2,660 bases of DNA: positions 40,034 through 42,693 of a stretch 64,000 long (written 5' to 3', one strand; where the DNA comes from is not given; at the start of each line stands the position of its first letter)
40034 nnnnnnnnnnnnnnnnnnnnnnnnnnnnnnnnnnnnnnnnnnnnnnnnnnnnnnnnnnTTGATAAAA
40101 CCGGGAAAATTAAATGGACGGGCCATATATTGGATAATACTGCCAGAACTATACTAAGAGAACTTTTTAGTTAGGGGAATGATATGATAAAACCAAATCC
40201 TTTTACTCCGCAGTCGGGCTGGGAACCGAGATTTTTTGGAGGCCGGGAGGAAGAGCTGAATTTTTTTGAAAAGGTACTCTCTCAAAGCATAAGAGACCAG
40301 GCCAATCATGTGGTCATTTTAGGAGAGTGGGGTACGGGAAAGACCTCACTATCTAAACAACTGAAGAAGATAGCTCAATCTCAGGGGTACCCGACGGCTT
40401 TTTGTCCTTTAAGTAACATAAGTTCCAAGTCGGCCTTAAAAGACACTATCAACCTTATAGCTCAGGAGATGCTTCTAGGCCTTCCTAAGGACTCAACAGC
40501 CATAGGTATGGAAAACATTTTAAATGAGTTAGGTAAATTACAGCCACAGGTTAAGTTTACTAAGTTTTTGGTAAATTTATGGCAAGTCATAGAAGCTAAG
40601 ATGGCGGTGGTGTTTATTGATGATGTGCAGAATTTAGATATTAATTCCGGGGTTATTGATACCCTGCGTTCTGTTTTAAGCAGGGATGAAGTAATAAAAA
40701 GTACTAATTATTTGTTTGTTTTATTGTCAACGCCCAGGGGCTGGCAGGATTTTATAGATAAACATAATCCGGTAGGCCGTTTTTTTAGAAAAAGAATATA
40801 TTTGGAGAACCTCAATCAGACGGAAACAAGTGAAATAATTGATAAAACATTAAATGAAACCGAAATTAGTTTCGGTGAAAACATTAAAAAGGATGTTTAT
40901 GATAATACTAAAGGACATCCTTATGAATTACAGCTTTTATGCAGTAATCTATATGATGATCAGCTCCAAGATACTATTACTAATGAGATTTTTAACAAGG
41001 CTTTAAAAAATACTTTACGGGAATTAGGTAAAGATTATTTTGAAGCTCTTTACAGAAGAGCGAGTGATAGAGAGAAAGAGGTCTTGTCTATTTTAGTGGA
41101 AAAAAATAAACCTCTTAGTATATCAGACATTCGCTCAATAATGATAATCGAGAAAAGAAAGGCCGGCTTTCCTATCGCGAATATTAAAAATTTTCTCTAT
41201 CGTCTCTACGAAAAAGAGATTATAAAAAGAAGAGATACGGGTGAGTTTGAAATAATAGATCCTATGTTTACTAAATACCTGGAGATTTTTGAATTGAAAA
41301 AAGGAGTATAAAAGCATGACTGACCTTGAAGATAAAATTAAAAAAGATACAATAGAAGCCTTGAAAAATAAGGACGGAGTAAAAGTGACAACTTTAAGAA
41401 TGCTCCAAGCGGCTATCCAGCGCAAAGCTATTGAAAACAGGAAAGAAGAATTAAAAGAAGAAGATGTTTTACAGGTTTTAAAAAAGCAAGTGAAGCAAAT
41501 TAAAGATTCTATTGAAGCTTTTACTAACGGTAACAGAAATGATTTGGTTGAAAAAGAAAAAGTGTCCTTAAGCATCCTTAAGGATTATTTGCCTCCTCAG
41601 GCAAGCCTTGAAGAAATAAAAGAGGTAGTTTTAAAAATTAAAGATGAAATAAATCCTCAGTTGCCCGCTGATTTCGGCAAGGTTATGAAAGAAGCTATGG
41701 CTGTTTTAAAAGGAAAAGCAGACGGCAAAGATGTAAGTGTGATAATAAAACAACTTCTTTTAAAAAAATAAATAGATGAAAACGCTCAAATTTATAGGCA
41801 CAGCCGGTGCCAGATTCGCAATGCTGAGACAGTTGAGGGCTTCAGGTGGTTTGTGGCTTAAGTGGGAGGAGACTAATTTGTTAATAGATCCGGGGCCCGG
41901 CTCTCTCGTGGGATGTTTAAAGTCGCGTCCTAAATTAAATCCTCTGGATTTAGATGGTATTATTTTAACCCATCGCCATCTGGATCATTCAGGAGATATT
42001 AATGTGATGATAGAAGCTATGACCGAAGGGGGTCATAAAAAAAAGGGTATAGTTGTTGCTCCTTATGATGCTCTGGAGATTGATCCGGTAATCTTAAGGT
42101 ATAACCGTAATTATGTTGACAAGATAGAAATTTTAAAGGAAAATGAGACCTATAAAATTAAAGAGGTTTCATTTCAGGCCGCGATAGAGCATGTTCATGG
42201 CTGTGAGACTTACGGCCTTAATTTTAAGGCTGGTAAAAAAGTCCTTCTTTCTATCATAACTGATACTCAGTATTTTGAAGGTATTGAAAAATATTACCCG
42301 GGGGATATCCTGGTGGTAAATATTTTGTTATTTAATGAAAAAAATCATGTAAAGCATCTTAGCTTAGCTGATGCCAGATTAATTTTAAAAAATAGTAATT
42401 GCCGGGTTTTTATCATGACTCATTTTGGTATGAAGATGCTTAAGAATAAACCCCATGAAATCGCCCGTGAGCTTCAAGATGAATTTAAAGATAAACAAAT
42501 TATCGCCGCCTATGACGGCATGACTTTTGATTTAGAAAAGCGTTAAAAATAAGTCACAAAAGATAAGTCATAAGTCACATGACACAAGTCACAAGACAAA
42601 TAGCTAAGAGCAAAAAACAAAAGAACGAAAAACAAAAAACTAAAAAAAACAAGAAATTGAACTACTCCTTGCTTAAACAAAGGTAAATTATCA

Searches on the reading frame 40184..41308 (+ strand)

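Call 48: search_protein_families(library=pfam, proteins=[window:40184-41308:+], max_evalue=0.00001)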
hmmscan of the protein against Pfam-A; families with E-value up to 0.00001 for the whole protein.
window:40184-41308:+ (375 aa): 3 families
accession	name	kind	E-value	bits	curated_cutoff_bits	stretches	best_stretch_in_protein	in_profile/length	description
PF13191.12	AAA_16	-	4.5e-10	40.7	32.6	1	20-169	4-160/167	AAA ATPase domain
PF13401.12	AAA_22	-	4.1e-08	34.1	27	1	38-166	3-109/130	AAA domain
PF01637.24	ATPase_2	-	1.8e-07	31.7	33.2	1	19-251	2-224/225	ATPase domain predominantly from Archaea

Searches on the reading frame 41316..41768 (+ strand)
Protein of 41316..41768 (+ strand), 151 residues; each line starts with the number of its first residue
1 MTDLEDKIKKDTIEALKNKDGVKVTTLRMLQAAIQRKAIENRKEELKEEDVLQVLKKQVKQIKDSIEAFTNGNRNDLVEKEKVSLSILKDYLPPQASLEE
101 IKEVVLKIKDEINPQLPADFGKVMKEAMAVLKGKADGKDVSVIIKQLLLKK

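Call 48: search_protein_families(library=pfam, proteins=[window:41316-41768:+], max_evalue=0.00001)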
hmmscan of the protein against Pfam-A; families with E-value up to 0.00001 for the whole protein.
window:41316-41768:+ (151 aa): 1 family
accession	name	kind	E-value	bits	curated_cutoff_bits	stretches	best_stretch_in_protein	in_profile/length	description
PF09424.15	YqeY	-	8.1e-42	143.1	27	1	6-148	2-143/143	Yqey-like protein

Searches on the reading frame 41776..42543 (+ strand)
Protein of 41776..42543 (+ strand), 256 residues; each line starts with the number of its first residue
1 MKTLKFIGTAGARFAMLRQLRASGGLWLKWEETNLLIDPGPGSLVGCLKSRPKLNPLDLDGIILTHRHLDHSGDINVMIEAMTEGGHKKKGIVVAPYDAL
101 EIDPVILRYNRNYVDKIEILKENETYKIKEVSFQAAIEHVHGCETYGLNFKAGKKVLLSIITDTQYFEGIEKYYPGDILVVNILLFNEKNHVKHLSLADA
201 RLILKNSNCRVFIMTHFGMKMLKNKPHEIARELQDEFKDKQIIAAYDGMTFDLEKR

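Call 48: search_protein_families(library=pfam, proteins=[window:41776-42543:+], max_evalue=0.00001)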
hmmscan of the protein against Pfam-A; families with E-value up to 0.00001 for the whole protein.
window:41776-42543:+ (256 aa): 2 families
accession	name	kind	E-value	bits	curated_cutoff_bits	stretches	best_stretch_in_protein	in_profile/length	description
PF12706.13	Lactamase_B_2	-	2.1e-19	70.4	27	1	33-217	1-200/200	Beta-lactamase superfamily domain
PF00753.33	Lactamase_B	-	1.8e-09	38.3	22.7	1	31-81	14-66/196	Metallo-beta-lactamase superfamily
